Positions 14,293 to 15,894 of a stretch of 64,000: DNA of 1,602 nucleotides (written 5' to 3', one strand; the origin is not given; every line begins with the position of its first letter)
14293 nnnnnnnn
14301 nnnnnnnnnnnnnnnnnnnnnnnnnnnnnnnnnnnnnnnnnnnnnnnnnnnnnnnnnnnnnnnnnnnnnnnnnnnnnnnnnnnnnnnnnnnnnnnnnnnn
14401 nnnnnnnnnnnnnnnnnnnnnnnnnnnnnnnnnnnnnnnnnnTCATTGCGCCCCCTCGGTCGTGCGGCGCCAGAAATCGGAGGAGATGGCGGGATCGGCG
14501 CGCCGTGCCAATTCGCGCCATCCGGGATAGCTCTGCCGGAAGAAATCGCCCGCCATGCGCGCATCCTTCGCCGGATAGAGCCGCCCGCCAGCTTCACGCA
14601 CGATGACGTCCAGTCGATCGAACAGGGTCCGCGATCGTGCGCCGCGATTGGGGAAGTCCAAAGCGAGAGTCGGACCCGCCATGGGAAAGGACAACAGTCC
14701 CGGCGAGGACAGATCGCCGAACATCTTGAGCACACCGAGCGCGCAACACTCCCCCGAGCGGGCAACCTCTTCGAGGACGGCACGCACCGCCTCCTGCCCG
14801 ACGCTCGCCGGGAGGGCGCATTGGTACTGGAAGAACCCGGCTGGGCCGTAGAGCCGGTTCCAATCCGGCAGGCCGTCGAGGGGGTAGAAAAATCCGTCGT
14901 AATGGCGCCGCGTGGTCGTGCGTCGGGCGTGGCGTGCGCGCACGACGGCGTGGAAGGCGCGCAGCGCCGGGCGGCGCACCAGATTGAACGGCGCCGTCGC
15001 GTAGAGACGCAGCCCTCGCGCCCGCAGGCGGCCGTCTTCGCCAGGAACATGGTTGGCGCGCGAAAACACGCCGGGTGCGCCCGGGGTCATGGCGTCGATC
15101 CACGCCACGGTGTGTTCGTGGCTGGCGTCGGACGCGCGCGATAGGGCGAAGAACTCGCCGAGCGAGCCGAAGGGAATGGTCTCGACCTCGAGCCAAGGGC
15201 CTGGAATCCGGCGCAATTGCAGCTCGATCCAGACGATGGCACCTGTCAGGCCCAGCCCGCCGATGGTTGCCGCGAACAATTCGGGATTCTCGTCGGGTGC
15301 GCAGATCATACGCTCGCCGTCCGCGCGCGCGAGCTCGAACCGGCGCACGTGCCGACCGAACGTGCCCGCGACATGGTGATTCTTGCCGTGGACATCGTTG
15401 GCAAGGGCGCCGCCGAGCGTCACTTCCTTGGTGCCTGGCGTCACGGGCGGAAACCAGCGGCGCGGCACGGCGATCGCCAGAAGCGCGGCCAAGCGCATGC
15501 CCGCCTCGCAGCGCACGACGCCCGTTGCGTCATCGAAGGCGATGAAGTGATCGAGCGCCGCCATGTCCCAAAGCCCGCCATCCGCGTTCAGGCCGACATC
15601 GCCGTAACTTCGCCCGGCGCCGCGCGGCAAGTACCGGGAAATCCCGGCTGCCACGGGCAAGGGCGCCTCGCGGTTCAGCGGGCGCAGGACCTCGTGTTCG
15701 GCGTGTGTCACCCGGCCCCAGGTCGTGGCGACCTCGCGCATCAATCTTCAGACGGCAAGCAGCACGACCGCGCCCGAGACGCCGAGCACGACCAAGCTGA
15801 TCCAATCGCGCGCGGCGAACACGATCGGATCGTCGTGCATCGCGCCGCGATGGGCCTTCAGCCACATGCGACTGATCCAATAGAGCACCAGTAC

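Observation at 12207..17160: Mycobacterial-type polyprenyl-phospho-arabinose donor pathway in a proteobacterial glycan cluster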

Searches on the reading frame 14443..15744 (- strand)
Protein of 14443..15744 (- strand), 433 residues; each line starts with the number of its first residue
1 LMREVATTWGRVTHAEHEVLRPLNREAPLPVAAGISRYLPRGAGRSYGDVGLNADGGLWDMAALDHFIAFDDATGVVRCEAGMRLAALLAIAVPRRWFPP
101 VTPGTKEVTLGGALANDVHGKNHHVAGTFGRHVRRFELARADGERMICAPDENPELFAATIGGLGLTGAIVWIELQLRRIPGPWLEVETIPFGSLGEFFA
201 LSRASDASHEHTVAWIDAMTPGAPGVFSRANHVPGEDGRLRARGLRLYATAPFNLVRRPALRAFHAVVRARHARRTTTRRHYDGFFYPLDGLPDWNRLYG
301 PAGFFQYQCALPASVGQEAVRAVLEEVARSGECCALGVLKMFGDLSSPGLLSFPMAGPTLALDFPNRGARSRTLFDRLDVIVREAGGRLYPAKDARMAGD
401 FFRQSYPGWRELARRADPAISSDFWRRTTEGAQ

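Call 4: search_protein_families(library=pfam, proteins=[window:14443-15744:-], max_evalue=0.01)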
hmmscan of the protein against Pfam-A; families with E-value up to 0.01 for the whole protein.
window:14443-15744:- (433 aa): 1 family
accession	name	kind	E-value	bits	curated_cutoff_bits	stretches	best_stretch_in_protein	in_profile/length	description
PF01565.28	FAD_binding_4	-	8.3e-16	58.4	26.4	1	38-146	27-136/139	FAD binding domain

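Call 5: search_protein_families(library=ncbifam, proteins=[window:14443-15744:-], max_evalue=0.01)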
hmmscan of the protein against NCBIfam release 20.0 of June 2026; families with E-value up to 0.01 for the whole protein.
window:14443-15744:- (433 aa): 5 families
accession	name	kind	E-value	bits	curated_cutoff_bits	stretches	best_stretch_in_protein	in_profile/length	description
NF053785.1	DcplphribOxDprE1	equivalog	1.2e-94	318.1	500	1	7-427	6-446/449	decaprenylphosphoryl-beta-D-ribose oxidase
TIGR01679.1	bact_FAD_ox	subfamily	2.7e-11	43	292.25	1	38-176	35-171/419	FAD-linked oxidoreductase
TIGR01678.1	FAD_lactone_ox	subfamily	7.1e-07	28.5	396.8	1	42-176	45-177/438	sugar 1,4-lactone oxidase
TIGR00387.1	glcD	equivalog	0.0028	16.6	567.9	1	38-145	24-133/413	glycolate oxidase subunit GlcD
TIGR01676.1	GLDHase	equivalog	0.0094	14.8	458.25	0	37-176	87-224/541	L-galactonolactone dehydrogenase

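Call 6: search_solved_structures(query=window:14443-15744:-, show_alignments=1)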
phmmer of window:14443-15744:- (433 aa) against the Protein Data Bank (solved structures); distinct sequences matched with E-value up to 0.001: 20.
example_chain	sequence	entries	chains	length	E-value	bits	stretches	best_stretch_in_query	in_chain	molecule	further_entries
21gq_A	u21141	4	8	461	8.2e-64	219.2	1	7-427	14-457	Decaprenylphosphoryl-beta-D-ribose oxidase | Oxidoreductase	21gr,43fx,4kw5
6hfv_A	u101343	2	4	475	8.3e-64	219.2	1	7-427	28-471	Decaprenylphosphoryl-beta-D-ribose oxidase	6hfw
5oep_A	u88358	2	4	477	8.4e-64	219.2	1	7-427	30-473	Decaprenylphosphoryl-beta-D-ribose oxidase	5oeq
4p8c_A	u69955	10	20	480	8.6e-64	219.2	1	7-427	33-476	Probable decaprenylphosphoryl-beta-D-ribose oxidase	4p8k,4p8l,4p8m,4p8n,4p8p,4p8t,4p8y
4fdn_A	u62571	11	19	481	8.6e-64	219.2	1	7-427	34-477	oxidoreductase DprE1 | Probable decaprenylphosphoryl-beta-D-ribose oxidase | decaprenylphosphoryl-beta-D-ribose oxidase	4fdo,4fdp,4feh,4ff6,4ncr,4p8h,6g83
5oel_A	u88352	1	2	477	3.6e-63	217.1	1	7-427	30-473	Decaprenylphosphoryl-beta-D-ribose oxidase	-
21gt_B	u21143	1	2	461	7.3e-63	216.1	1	7-427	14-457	Decaprenylphosphoryl-beta-D-ribose oxidase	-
4aut_A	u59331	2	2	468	8.8e-63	215.9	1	34-427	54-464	DECAPRENYL-PHOSPHORYL-BETA-D-RIBOFURANOSE-2-OXIDOREDUCTASE | DprE1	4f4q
4g3t_A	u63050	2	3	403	1.9e-59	204.9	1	46-427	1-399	oxidoreductase DprE1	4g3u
8ot8_A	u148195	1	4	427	2e-13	53.2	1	6-180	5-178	FAD-binding protein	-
2vfr_A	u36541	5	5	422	6.2e-13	51.6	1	6-178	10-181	XYLITOL OXIDASE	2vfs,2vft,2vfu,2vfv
6yaq_A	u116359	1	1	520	6.8e-07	31.6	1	38-186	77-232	Cytokinin dehydrogenase 8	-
8cj9_A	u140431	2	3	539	7e-07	31.6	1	38-186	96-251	cytokinin dehydrogenase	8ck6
4ml8_A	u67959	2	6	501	3.1e-05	26.2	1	107-194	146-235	Cytokinin oxidase 2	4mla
4o95_A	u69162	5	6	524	0.00011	24.4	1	108-183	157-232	Cytokinin dehydrogenase 4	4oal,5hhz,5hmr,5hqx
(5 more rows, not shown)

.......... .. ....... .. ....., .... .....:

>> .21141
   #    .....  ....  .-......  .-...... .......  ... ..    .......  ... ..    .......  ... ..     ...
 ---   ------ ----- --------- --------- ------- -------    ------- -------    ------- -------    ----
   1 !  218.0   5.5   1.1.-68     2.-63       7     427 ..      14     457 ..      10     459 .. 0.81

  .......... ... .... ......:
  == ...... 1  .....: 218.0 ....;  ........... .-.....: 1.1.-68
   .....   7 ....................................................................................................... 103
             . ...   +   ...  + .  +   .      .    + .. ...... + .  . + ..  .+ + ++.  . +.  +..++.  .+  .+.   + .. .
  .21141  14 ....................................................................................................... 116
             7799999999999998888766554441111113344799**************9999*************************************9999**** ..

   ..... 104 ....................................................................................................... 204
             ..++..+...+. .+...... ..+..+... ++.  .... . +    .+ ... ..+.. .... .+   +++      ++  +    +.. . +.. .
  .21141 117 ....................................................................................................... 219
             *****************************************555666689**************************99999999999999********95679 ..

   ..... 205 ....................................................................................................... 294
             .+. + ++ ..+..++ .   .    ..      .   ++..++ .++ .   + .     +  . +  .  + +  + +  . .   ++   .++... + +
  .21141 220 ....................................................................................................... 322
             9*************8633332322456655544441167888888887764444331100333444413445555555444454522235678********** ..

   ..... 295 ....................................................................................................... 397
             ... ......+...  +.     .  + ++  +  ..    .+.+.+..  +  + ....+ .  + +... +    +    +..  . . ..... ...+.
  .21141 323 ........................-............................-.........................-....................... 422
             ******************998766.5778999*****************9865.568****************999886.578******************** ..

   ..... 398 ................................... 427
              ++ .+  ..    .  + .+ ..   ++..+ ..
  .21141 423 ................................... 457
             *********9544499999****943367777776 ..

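Call 44: search_dna_similar(query=window:14443-15744:-, collection=plasmids, mode=protein, max_rows=25, max_evalue=1e-20)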
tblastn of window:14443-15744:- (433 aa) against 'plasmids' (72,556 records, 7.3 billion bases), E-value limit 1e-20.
Records with a match: 65; places in all: 65; records where one place covers at least 80% of the query: 65.
Best place of each record, by identity: <60% 65.
By first word of the organism name: Rhizobium 34; Sinorhizobium 5; Salipiger 3; Cereibacter 3; Agrobacterium 2; Ruegeria 2; Rhodobacteraceae 1; Burkholderia 1; Granulicella 1; Neorhizobium 1; and 12 more.
By predicted mobility (MOB-suite, as given by PLSDB): non-mobilizable 46; conjugative 14; mobilizable 5.
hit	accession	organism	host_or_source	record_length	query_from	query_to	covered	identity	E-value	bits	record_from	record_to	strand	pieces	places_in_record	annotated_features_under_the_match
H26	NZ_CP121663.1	Rhizobium sp. CB3090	Gliricidia sp.,cell culture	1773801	4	430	99%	47.7%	3e-105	349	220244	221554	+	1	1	record has no annotation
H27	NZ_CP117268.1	Rhizobium rhododendri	Rhododendron sp.,pure bacterial ...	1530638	8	430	98%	46.4%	1e-101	339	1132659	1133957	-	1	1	record has no annotation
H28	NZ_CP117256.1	Rhizobium tumorigenes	Rubus sp.,pure bacterial culture,Aerial ...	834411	8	430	98%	46.3%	5e-101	337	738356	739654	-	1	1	FAD-binding oxidoreductase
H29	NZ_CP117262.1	Rhizobium tumorigenes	Rubus sp.,pure bacterial culture,Aerial ...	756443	8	430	98%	46.3%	2e-100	335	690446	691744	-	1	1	FAD-binding oxidoreductase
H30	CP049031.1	Rhodobacteraceae bacterium SC52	Apostichopus japonicus,pure ...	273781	8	430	98%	45.6%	1e-91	310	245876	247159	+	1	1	FAD-binding oxidoreductase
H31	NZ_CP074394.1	Agrobacterium salinitolerans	Cotton,tiaaue sample,root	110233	8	430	98%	45.3%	8e-97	325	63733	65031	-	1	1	FAD-binding oxidoreductase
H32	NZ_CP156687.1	Burkholderia stagnalis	Bacterial cells,soils collected in ...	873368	39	430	91%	48.7%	1e-91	310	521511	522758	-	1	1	FAD-binding oxidoreductase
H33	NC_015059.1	Granulicella tundricola MP5ACTX9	-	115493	8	429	97%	44.7%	3e-90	306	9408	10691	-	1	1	FAD-binding oxidoreductase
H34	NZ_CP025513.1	Neorhizobium sp. SOG26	Oryza glumipatula,Whole ...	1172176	1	428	99%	43.2%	5e-87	296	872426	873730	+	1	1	none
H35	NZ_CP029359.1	Azospirillum thermophilum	cell culture,hot spring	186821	5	414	95%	42.3%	1e-73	258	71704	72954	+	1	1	FAD-binding oxidoreductase | GtrA family protein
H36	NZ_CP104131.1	Sinorhizobium sp. K101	Phaseolus vulgaris,cell ...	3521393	38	428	90%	43.7%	4e-80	276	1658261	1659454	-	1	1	none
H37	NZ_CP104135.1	Sinorhizobium sp. C101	Phaseolus vulgaris,cell ...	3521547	38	428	90%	43.7%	4e-80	276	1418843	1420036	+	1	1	none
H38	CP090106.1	Sinorhizobium meliloti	Medicago,Cell culture,Plant nodule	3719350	10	428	97%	40.4%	4e-79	273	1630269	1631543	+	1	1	FAD-binding oxidoreductase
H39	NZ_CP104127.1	Sinorhizobium sp. M103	Phaseolus vulgaris,cell ...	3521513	38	428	90%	43.5%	5e-66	278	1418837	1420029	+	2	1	none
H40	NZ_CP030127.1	Indioceanicola profundi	sediment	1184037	3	427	98%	39.2%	1e-58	214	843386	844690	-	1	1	none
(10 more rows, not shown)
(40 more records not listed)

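Call 46: get_annotated_region(hit=H28, flank=7000)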
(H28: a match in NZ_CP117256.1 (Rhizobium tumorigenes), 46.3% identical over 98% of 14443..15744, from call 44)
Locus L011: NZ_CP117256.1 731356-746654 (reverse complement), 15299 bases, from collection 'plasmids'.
description: Rhizobium tumorigenes strain 1078 plasmid pRt1078, complete sequence
organism: Rhizobium tumorigenes (NCBI taxid 2041385)
taxonomy: Bacteria; Pseudomonadota; Alphaproteobacteria; Hyphomicrobiales; Rhizobiaceae; Rhizobium; Rhizobium tumorigenes
host: -; source: Rubus sp.,pure bacterial culture,Aerial tumor; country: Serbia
typing (MOB-suite, as given by PLSDB): non-mobilizable
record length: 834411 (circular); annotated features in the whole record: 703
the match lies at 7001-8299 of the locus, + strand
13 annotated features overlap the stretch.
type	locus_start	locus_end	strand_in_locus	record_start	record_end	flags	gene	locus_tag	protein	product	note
CDS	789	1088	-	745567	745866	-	-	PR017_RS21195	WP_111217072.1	hypothetical protein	-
CDS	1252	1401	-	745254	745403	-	-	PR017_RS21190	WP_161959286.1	methyltransferase domain-containing protein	-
CDS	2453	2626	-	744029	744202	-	-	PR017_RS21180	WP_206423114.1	hypothetical protein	-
CDS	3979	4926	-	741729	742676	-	-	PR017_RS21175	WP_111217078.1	HEPN domain-containing protein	-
CDS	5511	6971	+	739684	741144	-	-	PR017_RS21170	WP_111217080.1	UbiA family prenyltransferase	-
CDS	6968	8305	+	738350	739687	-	-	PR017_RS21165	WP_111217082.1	FAD-binding oxidoreductase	-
CDS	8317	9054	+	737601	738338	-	-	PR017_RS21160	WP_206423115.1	SDR family NAD(P)-dependent oxidoreductase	-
CDS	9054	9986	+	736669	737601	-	-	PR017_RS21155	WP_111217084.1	NAD-dependent epimerase/dehydratase family protein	-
CDS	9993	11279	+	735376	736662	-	-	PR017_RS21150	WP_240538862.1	NAD(P)/FAD-dependent oxidoreductase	-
CDS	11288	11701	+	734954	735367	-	-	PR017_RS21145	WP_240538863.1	GtrA family protein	GO:0000271 - polysaccharide biosynthetic process [Evidence IEA]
CDS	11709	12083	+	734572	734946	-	-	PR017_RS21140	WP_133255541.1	hypothetical protein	-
CDS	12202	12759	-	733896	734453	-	-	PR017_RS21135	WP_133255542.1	hypothetical protein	-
CDS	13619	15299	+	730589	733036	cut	-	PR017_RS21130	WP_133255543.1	hypothetical protein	-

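Call 47: get_annotated_region(hit=H32, flank=7000)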
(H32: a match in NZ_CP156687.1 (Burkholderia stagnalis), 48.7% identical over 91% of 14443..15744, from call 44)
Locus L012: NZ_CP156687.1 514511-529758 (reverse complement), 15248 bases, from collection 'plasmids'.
description: Burkholderia stagnalis strain YJ-2 plasmid plas2, complete sequence
organism: Burkholderia stagnalis (NCBI taxid 1503054)
taxonomy: Bacteria; Pseudomonadota; Betaproteobacteria; Burkholderiales; Burkholderiaceae; Burkholderia; Burkholderia stagnalis
host: -; source: Bacterial cells,soils collected in Guangdong Province, China; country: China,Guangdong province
typing (MOB-suite, as given by PLSDB): non-mobilizable
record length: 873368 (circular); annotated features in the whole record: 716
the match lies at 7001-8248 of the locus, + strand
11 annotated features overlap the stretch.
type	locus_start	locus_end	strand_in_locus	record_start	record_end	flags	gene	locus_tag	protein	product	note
CDS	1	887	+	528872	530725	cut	-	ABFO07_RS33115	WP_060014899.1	L-tyrosine/L-tryptophan isonitrile synthase family protein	-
CDS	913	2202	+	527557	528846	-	-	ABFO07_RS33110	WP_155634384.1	nucleotide disphospho-sugar-binding domain-containing protein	-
CDS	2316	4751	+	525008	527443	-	-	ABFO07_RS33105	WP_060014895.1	hypothetical protein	-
CDS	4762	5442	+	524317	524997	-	-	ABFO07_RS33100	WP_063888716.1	class I SAM-dependent methyltransferase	-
CDS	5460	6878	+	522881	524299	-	-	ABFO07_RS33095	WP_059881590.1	UbiA family prenyltransferase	-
CDS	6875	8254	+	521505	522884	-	-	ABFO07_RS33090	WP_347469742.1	FAD-binding oxidoreductase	-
CDS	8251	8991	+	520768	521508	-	-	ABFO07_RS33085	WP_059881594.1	SDR family oxidoreductase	-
CDS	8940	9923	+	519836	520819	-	-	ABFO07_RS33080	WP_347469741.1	SDR family oxidoreductase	-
CDS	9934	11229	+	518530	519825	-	-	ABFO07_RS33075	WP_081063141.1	NAD(P)/FAD-dependent oxidoreductase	-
CDS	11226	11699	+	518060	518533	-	-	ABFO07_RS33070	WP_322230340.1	GtrA family protein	GO:0000271 - polysaccharide biosynthetic process [Evidence IEA]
CDS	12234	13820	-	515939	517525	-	-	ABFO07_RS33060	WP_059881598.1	glycosyl hydrolase family 18 protein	GO:0005975 - carbohydrate metabolic process [Evidence IEA]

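Call 48: get_annotated_region(hit=H35, flank=7000)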
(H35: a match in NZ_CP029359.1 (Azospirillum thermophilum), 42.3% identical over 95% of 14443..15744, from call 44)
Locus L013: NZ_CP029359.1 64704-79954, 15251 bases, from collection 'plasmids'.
description: Azospirillum thermophilum strain CFH 70021 plasmid unnamed4
organism: Azospirillum thermophilum (NCBI taxid 2202148)
taxonomy: Bacteria; Pseudomonadota; Alphaproteobacteria; Rhodospirillales; Azospirillaceae; Azospirillum; Azospirillum thermophilum
host: -; source: cell culture,hot spring; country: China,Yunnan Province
typing (MOB-suite, as given by PLSDB): non-mobilizable
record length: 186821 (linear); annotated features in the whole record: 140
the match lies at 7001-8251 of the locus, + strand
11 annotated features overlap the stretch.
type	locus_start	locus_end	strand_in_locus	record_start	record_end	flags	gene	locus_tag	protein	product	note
CDS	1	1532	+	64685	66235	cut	-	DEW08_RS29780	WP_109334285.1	class I SAM-dependent methyltransferase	-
CDS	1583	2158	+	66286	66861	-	gmhA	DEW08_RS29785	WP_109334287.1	D-sedoheptulose 7-phosphate isomerase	GO:0009244 - lipopolysaccharide core region biosynthetic process [Evidence IEA]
CDS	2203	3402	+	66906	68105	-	-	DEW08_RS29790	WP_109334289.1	HAD-IIIA family hydrolase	-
CDS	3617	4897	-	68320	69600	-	-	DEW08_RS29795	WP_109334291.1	hypothetical protein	-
CDS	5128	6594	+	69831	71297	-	-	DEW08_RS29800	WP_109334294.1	UbiA family prenyltransferase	-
CDS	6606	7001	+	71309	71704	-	-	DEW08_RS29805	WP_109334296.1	GtrA family protein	-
CDS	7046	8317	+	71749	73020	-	-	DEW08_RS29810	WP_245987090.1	FAD-binding oxidoreductase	-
CDS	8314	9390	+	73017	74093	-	-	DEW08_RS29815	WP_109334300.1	acyltransferase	-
CDS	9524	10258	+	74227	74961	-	-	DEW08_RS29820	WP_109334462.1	SDR family oxidoreductase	-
CDS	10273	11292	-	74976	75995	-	-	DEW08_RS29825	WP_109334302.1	kinase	-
CDS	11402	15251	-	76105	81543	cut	-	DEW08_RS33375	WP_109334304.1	Calx-beta domain-containing protein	GO:0007154 - cell communication [Evidence IEA]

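Call 75: search_protein_families(library=pfam, proteins=[L012:2316-4751:+], max_evalue=0.01)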
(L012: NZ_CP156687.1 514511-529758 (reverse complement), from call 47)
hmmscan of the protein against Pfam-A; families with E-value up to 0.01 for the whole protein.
L012:2316-4751:+ (811 aa): 0 families
